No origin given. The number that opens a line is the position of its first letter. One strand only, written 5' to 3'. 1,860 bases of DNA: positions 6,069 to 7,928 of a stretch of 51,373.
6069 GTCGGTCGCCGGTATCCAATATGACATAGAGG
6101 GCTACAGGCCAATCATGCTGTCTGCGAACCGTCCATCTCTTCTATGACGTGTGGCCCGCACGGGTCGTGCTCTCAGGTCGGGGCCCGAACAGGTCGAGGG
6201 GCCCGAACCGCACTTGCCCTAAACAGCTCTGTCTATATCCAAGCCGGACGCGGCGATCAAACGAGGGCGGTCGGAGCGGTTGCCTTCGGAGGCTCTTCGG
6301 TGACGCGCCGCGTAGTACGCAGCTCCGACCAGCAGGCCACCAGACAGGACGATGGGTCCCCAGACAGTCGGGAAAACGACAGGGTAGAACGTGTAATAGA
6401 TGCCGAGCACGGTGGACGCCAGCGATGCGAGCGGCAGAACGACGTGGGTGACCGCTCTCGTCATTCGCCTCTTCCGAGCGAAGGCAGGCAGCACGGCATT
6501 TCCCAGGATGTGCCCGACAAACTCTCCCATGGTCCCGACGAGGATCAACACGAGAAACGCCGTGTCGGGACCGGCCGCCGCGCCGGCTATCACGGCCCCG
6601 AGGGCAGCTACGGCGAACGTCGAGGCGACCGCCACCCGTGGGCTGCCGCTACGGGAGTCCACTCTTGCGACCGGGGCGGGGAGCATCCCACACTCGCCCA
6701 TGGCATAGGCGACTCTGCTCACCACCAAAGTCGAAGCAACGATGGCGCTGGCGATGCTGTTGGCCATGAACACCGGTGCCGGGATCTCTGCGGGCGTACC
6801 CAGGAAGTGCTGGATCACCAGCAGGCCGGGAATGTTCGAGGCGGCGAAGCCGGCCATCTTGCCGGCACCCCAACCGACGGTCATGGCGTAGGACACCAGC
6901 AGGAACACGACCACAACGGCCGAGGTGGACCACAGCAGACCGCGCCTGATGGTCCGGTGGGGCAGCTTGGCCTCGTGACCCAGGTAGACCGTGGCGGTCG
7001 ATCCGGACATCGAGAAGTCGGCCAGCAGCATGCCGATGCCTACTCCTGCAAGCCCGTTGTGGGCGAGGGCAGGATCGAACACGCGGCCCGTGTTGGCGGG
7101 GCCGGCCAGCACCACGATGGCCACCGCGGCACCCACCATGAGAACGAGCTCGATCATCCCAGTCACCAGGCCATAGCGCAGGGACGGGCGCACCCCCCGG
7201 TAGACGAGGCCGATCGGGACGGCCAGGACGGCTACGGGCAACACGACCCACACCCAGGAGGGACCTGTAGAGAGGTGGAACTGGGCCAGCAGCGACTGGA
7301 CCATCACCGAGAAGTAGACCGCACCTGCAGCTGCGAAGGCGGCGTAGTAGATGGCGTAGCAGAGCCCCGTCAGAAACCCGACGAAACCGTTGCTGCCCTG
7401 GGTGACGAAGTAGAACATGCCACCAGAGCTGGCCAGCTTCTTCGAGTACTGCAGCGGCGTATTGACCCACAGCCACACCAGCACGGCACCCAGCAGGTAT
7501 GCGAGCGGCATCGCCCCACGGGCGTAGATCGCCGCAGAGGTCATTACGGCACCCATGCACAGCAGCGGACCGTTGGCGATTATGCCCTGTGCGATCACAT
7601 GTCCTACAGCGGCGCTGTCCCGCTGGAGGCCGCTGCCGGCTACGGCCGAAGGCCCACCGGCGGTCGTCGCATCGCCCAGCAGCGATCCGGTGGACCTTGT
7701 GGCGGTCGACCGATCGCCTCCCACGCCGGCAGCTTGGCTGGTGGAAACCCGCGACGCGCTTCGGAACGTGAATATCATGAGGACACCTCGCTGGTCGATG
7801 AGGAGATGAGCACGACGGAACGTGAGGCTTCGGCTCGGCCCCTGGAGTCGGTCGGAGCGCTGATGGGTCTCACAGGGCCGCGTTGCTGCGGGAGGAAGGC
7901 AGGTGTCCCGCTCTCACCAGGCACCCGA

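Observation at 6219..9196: Minimal riboswitch-controlled guanidine-assimilation module: guanidine-I riboswitch, GdmH-type hydrolase and APC permease, with no nickel chaperones in the window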

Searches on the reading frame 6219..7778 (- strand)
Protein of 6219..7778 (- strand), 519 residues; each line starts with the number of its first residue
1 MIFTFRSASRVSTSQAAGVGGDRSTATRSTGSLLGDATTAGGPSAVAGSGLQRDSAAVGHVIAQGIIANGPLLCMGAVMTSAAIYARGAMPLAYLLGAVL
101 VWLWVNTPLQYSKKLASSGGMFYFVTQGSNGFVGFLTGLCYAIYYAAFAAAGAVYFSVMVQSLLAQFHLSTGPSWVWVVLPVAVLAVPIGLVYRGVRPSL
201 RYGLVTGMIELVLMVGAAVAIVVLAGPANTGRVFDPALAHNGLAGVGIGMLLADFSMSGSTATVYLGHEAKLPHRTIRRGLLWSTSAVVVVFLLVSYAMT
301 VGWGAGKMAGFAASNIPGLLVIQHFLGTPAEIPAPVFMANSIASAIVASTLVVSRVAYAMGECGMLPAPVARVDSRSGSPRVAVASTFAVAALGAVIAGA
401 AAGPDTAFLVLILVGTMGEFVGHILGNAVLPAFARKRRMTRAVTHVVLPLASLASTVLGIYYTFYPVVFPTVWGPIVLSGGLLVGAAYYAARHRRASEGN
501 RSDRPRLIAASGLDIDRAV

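Call 4: search_protein_families(library=pfam, proteins=[window:6219-7778:-])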
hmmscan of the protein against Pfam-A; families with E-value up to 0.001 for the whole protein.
window:6219-7778:- (519 aa): 2 families
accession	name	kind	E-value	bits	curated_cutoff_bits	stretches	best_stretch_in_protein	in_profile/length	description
PF13520.12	AA_permease_2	-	1.9e-22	80.3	27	1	81-481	23-421/427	Amino acid permease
PF00324.27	AA_permease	-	2.2e-21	76.5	24.6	1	77-463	21-418/470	Amino acid permease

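Call 5: search_protein_families(library=ncbifam, proteins=[window:6219-7778:-])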
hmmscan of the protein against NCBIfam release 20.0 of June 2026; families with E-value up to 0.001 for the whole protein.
window:6219-7778:- (519 aa): 3 families
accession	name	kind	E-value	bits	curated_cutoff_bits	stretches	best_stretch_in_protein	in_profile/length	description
TIGR00909.1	2A0306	subfamily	3.5e-13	49.3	556.8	1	78-453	26-391/429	amino acid transporter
NF053761.1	BrChAATpBcaP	equivalog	1.3e-06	27.7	690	1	78-488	44-451/460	branched-chain amino acid transporter BcaP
TIGR00911.1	2A0308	subfamily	0.00019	20.1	701.8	1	57-423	47-407/505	L-type amino acid transporter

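Call 31: find_homologous_proteins(query=window:6219-7778:-, max_evalue=1e-20)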
Query window:6219-7778:- (519 aa): 31 proteins with E <= 1e-20 among 8000 candidates.
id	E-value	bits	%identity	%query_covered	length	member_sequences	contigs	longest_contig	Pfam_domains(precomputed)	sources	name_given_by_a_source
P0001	0.0e+0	1083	99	100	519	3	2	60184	PF13520.13,PF00324.28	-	-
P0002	1.2e-247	841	80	95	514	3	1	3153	PF13520.13,PF00324.28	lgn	-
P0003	3.6e-241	820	82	90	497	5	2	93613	PF13520.13,PF00324.28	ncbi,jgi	jgi:amino acid transporter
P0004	1.3e-236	805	77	93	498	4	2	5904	PF13520.13,PF00324.28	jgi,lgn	-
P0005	9.1e-235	798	79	90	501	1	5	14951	PF13520.13,PF00324.28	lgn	-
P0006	9.7e-231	785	78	92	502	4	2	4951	PF13520.13,PF00324.28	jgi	jgi:amino acid transporter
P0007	8.9e-228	775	78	92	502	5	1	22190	PF13520.13,PF00324.28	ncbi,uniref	ncbi:APC family permease [Aciditerrimonas ferrireducens]|uniref:APC family permease n=1 Tax=Aciditer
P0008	1.1e-225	768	76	91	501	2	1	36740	PF13520.13,PF00324.28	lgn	-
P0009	1.7e-225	768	78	90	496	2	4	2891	PF13520.13,PF00324.28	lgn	-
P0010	3.0e-223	760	76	90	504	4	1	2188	PF13520.13,PF00324.28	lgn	-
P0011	1.9e-222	758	75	90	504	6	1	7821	PF13520.13,PF00324.28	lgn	-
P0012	7.6e-211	720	73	91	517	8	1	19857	PF13520.13,PF00324.28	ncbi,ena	-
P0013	7.6e-209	713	71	92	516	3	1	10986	PF13520.13,PF00324.28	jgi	-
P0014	1.1e-186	640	68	89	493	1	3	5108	PF13520.13,PF00324.28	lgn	-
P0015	8.5e-183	627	66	90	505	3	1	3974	PF13520.13,PF00324.28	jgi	jgi:amino acid transporter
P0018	7.1e-172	591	61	90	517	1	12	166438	PF13520.13,PF00324.28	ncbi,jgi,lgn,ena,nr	ncbi:MAG: APC family permease [Actinobacteria bacterium]|jgi:amino acid transporter|nr:APC family pe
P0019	5.2e-170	585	59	90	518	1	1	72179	PF13520.13,PF00324.28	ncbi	ncbi:MAG: APC family permease [Acidimicrobiales bacterium]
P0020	8.2e-170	584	59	90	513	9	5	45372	PF13520.13,PF00324.28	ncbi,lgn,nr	ncbi:MAG: APC family permease [Actinobacteria bacterium]|nr:APC family permease [Actinomycetota bact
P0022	3.0e-129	450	49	90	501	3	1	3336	PF13520.13,PF00324.28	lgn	-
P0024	1.5e-106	376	43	90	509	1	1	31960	PF13520.13,PF00324.28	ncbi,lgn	-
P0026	2.7e-104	368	42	87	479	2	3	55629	PF13520.13,PF00324.28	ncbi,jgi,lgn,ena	ncbi:MAG: APC family permease [Thermoprotei archaeon]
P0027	1.3e-99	353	44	87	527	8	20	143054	PF13520.13,PF00324.28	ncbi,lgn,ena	-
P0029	9.1e-92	327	40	93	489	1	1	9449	PF13520.13,PF00324.28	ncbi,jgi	jgi:amino acid transporter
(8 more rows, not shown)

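Call 32: find_encoding_contigs(protein=P0003, flank=6000, max_places=1)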
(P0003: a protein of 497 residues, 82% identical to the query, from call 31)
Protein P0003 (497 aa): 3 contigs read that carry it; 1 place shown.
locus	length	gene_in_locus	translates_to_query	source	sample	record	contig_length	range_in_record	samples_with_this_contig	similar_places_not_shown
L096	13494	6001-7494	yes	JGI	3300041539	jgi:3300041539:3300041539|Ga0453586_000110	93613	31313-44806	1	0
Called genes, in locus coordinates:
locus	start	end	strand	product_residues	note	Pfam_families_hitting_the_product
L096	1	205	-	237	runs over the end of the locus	PF01730:UreF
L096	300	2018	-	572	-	PF00449:Urease_alpha, PF01979:Amidohydro_1, PF07969:Amidohydro_3 (weak)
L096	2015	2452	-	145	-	PF00699:Urease_beta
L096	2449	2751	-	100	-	PF00547:Urease_gamma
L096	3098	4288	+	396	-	PF00491:Arginase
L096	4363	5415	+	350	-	PF00355:Rieske, PF00848:Ring_hydroxyl_A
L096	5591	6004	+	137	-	PF16815:HRI1 (weak)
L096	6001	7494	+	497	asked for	PF00324:AA_permease, PF13520:AA_permease_2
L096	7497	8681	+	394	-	PF01546:Peptidase_M20, PF07687:M20_dimer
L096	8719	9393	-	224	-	PF00392:GntR, PF07729:FCD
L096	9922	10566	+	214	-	PF00857:Isochorismatase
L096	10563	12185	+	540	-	PF00496:SBP_bac_5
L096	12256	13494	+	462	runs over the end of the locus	PF00120:Gln-synt_C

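Call 33: find_encoding_contigs(protein=P0007, flank=6000, max_places=1)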
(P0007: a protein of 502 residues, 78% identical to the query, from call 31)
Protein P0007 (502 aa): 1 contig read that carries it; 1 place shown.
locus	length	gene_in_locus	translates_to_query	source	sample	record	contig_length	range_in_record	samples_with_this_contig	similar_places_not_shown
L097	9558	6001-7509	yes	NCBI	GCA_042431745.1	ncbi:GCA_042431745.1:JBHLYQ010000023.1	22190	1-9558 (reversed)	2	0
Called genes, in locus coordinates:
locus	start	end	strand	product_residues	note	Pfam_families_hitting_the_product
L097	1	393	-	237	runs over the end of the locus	PF01730:UreF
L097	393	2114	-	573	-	PF00449:Urease_alpha, PF01979:Amidohydro_1, PF07969:Amidohydro_3 (weak)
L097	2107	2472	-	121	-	PF00699:Urease_beta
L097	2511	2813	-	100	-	PF00547:Urease_gamma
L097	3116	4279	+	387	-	PF00491:Arginase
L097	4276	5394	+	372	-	PF00355:Rieske, PF00848:Ring_hydroxyl_A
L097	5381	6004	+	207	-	-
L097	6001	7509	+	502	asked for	PF00324:AA_permease, PF13520:AA_permease_2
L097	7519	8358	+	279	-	PF00392:GntR, PF07729:FCD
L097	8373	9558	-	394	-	PF01019:G_glu_transpept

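Call 34: find_encoding_contigs(protein=P0018, flank=6000, max_places=1)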
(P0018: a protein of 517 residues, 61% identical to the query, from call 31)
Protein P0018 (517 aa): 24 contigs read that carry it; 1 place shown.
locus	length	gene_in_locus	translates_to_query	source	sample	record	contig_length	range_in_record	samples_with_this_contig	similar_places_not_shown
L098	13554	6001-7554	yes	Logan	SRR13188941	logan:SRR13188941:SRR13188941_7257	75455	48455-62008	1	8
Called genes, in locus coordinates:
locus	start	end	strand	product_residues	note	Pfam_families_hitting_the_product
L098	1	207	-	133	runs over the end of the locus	PF04075:F420H2_quin_red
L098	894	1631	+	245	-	PF00392:GntR, PF07729:FCD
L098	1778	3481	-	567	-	-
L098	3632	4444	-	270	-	PF01774:UreD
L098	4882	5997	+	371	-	PF00491:Arginase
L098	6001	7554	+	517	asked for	PF00324:AA_permease, PF13520:AA_permease_2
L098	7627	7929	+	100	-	PF00547:Urease_gamma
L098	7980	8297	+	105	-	PF00699:Urease_beta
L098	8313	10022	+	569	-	PF00449:Urease_alpha, PF01979:Amidohydro_1, PF07969:Amidohydro_3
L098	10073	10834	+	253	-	PF01730:UreF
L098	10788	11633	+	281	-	PF03308:MeaB (faint), PF02492:cobW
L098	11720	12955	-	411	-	PF00005:ABC_tran, PF17912:OB_MalK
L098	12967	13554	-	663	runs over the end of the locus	PF16177:ACAS_N, PF00501:AMP-binding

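Call 35: find_encoding_contigs(protein=P0024, flank=6000, max_places=1)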
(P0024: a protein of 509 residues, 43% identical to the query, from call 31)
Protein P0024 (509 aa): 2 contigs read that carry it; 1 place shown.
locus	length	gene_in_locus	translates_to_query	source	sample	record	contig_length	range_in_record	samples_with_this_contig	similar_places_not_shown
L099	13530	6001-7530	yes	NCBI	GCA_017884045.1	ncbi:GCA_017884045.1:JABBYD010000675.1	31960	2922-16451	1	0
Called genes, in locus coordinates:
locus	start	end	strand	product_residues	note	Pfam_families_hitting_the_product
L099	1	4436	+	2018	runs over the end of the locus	PF05345:He_PIG (weak), PF17963:Big_9 (faint), PF05345:He_PIG, PF07705:CARDB (weak), PF14870:PSII_BNR (faint)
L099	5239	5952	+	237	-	PF00392:GntR, PF07729:FCD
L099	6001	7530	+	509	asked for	PF00324:AA_permease, PF13520:AA_permease_2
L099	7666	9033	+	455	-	PF00120:Gln-synt_C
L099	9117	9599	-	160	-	-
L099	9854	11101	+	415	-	PF06545:AllG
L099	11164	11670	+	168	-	-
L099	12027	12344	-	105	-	PF02452:PemK_toxin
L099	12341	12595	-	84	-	-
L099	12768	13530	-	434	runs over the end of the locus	PF00067:p450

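Call 36: find_encoding_contigs(protein=P0026, flank=6000, max_places=1)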
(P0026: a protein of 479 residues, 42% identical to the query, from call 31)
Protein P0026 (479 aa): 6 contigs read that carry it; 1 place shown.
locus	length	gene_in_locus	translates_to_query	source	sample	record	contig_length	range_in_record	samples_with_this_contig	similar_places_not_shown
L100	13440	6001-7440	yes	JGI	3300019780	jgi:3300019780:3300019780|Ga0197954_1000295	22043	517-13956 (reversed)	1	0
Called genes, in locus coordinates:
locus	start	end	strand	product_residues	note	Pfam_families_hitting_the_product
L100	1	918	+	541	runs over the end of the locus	PF02518:HATPase_c, PF09239:Topo-VIb_trans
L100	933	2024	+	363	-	PF04406:TP6A_N, PF21180:TOP6A-Spo11_Toprim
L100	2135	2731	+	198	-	-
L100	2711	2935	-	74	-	-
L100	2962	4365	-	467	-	PF07969:Amidohydro_3, PF01979:Amidohydro_1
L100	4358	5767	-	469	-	PF00324:AA_permease, PF13520:AA_permease_2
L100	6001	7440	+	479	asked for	PF13520:AA_permease_2, PF00324:AA_permease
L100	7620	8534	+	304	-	PF00291:PALP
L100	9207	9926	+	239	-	PF13549:ATP-grasp_5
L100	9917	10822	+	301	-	-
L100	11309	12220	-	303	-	PF18551:TackOD1, PF18439:zf_UBZ (faint)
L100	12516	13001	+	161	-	PF01974:tRNA_int_endo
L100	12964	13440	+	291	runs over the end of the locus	PF01040:UbiA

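Call 37: find_encoding_contigs(protein=P0027, flank=6000, max_places=1)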
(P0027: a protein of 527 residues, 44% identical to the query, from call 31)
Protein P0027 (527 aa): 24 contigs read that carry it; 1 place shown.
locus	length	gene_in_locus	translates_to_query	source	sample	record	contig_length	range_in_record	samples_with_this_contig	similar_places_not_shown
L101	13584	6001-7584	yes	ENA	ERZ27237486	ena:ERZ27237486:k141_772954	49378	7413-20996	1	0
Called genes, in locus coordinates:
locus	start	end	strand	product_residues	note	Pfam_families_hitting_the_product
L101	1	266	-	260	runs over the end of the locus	PF00196:GerE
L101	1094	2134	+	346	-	PF07690:MFS_1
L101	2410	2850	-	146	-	-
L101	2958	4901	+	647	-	PF13088:BNR_2 (faint), PF15902:Sortilin-Vps10 (faint), PF25852:DUF6242_C (faint), PF02012:BNR (faint), PF14870:PSII_BNR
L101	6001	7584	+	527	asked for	PF00324:AA_permease, PF13520:AA_permease_2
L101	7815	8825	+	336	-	PF00487:FA_desaturase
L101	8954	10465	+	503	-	PF02133:Transp_cyt_pur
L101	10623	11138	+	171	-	PF00903:Glyoxalase (weak)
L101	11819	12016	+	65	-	-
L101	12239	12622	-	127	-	PF06094:GGACT, PF21986:AH_C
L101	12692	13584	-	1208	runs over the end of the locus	PF00289:Biotin_carb_N, PF02222:ATP-grasp (weak), PF02786:CPSase_L_D2, PF07478:Dala_Dala_lig_C, PF02785:Biotin_carb_C, PF02626:CT_A_B, PF02682:CT_C_D, PF00364:Biotin_lipoyl, +1 more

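Call 57: search_solved_structures(query=window:6219-7778:-, max_evalue=0.001)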
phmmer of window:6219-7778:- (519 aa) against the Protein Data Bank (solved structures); distinct sequences matched with E-value up to 0.001: 2.
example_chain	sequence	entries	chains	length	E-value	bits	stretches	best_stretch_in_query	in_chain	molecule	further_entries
9uat_A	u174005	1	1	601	0.00033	23.1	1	242-396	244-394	High affinity cationic amino acid transporter 1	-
9fqt_A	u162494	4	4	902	0.00065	22.2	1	242-396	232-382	High affinity cationic amino acid transporter 1,Green fluorescent protein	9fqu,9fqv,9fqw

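Call 70: find_encoding_contigs(protein=P0012, flank=5000, max_places=1)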
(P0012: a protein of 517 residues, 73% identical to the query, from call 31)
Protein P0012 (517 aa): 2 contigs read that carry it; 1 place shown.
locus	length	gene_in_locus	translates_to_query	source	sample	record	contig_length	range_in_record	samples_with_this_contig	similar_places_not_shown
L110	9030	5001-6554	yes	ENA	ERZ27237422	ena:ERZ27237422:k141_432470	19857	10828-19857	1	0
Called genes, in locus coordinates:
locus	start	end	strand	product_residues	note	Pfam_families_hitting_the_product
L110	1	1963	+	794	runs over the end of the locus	PF01315:Ald_Xan_dh_C, PF02738:MoCoBD_1, PF20256:MoCoBD_2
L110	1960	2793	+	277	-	PF00941:FAD_binding_5, PF03450:CO_deh_flav_C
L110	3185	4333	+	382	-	PF00491:Arginase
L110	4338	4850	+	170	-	-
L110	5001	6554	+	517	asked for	PF00324:AA_permease, PF13520:AA_permease_2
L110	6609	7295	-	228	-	PF01774:UreD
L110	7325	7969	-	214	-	PF02492:cobW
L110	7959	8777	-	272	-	PF01730:UreF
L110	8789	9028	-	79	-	?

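Call 71: find_encoding_contigs(protein=P0013, flank=5000, max_places=1)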
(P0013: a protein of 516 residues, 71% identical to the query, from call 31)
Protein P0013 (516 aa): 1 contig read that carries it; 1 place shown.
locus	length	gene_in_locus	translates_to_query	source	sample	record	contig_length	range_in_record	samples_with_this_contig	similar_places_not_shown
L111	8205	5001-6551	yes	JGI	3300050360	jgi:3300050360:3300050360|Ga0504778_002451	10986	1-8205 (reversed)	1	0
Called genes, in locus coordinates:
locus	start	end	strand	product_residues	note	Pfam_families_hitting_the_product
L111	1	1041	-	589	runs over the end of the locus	PF00449:Urease_alpha, PF01979:Amidohydro_1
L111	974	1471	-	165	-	PF00699:Urease_beta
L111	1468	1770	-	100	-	PF00547:Urease_gamma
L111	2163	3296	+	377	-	PF00491:Arginase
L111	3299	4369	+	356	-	PF00355:Rieske, PF00848:Ring_hydroxyl_A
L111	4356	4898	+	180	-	-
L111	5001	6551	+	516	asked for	PF00324:AA_permease, PF13520:AA_permease_2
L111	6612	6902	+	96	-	-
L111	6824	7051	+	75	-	-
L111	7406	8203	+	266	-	?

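Call 72: find_encoding_contigs(protein=P0019, flank=5000, max_places=1)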
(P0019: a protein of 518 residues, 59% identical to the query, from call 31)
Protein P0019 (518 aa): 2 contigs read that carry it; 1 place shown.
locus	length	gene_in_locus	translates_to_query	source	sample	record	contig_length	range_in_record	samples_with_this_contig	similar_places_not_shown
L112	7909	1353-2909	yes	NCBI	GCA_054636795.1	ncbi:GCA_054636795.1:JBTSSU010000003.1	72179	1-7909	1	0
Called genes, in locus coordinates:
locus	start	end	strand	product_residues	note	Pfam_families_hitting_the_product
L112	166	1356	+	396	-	PF00491:Arginase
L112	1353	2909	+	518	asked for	PF00324:AA_permease, PF13520:AA_permease_2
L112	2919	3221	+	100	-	PF00547:Urease_gamma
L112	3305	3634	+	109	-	PF00699:Urease_beta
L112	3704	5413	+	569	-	PF00449:Urease_alpha, PF01979:Amidohydro_1, PF07969:Amidohydro_3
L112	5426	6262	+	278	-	PF01730:UreF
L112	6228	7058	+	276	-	-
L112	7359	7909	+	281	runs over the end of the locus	PF01774:UreD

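Call 73: find_encoding_contigs(protein=P0020, flank=5000, max_places=1)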
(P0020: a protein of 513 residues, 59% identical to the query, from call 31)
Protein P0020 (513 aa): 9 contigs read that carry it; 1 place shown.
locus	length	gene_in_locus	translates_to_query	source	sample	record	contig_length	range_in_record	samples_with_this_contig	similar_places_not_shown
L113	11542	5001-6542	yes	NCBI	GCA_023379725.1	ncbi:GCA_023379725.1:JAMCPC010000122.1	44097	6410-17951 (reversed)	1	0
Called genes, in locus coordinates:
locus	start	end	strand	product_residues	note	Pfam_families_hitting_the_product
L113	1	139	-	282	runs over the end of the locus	PF13241:NAD_binding_7, PF14824:Sirohm_synth_M (weak)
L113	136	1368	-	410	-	PF00009:GTP_EFTU, PF01926:MMR_HSR1 (faint), PF22594:GTP-eEF1A_C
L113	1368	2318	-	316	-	PF01507:PAPS_reduct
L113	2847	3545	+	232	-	PF01507:PAPS_reduct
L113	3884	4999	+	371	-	PF00491:Arginase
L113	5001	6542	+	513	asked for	PF00324:AA_permease, PF13520:AA_permease_2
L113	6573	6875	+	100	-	PF00547:Urease_gamma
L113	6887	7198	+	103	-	-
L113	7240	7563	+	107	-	PF00699:Urease_beta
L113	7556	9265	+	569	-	PF00449:Urease_alpha, PF01979:Amidohydro_1, PF07969:Amidohydro_3 (weak)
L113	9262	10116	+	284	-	PF01730:UreF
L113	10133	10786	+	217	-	PF02492:cobW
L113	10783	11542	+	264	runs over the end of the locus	PF01774:UreD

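Call 74: find_encoding_contigs(protein=P0022, flank=5000, max_places=1)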
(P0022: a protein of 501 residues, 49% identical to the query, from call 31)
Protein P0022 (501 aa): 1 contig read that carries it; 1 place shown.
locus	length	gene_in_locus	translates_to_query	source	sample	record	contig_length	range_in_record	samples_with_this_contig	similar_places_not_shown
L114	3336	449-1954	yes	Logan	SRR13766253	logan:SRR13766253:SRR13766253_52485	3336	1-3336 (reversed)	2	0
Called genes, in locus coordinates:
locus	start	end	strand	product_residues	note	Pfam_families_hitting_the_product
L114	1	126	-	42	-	?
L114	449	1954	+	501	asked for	PF00324:AA_permease, PF13520:AA_permease_2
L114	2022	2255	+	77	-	-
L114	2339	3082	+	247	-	PF00702:Hydrolase, PF13419:HAD_2 (weak)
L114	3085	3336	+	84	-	?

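Call 75: find_encoding_contigs(protein=P0029, flank=5000, max_places=1)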
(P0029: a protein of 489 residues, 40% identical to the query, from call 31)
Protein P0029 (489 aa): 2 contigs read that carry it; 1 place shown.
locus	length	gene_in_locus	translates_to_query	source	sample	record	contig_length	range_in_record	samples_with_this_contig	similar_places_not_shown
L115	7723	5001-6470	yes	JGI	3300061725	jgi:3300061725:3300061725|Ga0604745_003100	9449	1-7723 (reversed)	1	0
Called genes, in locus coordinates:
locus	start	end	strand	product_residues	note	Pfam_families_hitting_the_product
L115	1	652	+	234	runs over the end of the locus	-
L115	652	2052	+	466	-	PF01645:Glu_synthase, PF01070:FMN_dh, PF00478:IMPDH (weak), PF03060:NMO, PF01645:Glu_synthase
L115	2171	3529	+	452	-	PF00120:Gln-synt_C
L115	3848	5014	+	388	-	PF00491:Arginase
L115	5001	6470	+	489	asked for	PF00324:AA_permease, PF13520:AA_permease_2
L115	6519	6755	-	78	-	-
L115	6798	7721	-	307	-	?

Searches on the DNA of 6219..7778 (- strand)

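Call 38: search_rna_families(sources=[L096, L097, L098, L099, L100, L101, L030, L057], threshold=gathering)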
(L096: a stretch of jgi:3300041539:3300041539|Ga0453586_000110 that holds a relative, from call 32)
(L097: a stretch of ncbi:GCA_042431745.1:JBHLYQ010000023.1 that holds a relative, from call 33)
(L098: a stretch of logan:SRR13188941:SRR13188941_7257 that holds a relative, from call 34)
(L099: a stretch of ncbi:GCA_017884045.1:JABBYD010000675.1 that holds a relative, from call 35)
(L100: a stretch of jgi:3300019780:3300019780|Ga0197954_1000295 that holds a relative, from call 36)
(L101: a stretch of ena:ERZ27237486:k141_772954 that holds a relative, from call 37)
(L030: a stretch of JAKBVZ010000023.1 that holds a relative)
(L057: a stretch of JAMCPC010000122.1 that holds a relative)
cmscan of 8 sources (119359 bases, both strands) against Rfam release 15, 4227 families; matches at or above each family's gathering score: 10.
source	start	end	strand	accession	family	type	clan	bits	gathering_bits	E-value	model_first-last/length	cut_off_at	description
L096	2930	3041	+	RF00442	Guanidine-I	Cis-reg; riboswitch;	-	79.7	63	2.8e-12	1-107/107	no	Guanidine-I riboswitch aptamer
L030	9816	9930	+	RF00442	Guanidine-I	Cis-reg; riboswitch;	-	77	63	1.1e-11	1-107/107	no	Guanidine-I riboswitch aptamer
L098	4708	4822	+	RF00442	Guanidine-I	Cis-reg; riboswitch;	-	74.6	63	3.7e-11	1-107/107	no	Guanidine-I riboswitch aptamer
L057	9811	9927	+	RF00442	Guanidine-I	Cis-reg; riboswitch;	-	73.7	63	6.1e-11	1-107/107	no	Guanidine-I riboswitch aptamer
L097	2951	3061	+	RF00442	Guanidine-I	Cis-reg; riboswitch;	-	69.4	63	5.5e-10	1-107/107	no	Guanidine-I riboswitch aptamer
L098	8472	8753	-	RF02514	5_ureB_sRNA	Gene; sRNA;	-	58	40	3.4e-12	1-292/292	no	5' ureB small RNA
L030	13597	13889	-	RF02514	5_ureB_sRNA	Gene; sRNA;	-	52.5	40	1.5e-10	1-292/292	no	5' ureB small RNA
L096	1574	1869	+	RF02514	5_ureB_sRNA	Gene; sRNA;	-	48.3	40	2.6e-09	1-292/292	no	5' ureB small RNA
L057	13808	14102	-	RF02514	5_ureB_sRNA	Gene; sRNA;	-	48.1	40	3.1e-09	1-292/292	no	5' ureB small RNA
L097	1672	1955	+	RF02514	5_ureB_sRNA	Gene; sRNA;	-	40.7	40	4.8e-07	1-292/292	no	5' ureB small RNA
